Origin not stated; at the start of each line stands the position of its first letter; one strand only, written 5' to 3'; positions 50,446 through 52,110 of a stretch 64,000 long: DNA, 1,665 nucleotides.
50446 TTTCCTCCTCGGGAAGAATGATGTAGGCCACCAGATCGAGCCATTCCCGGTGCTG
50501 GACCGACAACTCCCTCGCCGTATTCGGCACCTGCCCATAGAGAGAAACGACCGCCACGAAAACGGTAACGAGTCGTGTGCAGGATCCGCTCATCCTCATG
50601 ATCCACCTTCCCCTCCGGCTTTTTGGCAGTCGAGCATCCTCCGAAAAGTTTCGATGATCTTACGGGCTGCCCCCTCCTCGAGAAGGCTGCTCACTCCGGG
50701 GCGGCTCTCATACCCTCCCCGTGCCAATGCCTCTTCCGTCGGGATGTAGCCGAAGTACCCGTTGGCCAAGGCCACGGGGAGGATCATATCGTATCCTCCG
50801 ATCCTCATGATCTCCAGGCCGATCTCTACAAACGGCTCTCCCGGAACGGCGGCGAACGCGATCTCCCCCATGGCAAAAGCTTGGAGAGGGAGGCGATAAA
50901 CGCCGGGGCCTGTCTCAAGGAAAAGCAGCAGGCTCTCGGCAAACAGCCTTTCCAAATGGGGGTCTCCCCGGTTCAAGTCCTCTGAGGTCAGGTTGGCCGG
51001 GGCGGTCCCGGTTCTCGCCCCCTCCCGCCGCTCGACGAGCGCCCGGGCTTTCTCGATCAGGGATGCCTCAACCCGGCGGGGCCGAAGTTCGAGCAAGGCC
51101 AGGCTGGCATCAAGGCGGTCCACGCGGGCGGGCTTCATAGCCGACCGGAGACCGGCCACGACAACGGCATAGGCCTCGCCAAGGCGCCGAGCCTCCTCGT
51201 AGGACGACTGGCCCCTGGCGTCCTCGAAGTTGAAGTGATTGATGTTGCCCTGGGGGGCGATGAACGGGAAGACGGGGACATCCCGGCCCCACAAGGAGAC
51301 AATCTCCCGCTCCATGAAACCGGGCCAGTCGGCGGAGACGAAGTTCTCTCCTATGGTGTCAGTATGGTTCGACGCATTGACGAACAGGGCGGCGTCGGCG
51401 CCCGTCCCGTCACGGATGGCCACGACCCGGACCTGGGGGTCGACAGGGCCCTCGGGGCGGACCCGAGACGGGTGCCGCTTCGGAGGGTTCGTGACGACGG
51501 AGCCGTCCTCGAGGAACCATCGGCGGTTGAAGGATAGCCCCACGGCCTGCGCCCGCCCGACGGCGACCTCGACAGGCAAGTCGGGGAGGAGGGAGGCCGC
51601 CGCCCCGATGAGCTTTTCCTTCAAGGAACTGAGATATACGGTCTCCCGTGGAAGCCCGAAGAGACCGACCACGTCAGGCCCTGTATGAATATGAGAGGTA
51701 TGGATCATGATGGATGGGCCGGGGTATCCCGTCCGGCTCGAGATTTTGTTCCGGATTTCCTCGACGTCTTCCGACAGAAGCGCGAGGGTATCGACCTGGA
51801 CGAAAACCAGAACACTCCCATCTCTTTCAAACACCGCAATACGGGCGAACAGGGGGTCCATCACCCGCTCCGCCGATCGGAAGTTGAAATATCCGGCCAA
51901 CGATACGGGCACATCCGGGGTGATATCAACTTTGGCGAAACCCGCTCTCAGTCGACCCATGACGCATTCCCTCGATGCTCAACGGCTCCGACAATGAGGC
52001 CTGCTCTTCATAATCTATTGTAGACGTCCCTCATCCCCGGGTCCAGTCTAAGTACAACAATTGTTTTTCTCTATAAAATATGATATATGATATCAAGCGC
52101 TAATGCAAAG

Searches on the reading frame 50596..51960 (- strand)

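Call 54: search_protein_families(library=pfam, proteins=[window:50596-51960:-], max_evalue=0.001)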
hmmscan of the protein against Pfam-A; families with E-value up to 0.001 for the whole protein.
window:50596-51960:- (454 aa): 1 family
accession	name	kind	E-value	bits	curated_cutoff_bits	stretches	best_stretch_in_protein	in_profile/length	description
PF04734.18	Ceramidase_alk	-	0.00021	20.5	32.1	0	6-95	3-98/509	Neutral/alkaline non-lysosomal ceramidase, N-terminal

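Call 66: search_protein_families(library=ncbifam, proteins=[window:50596-51960:-], max_evalue=0.01)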
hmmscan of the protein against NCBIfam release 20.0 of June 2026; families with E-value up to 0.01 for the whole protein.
window:50596-51960:- (454 aa): 0 families
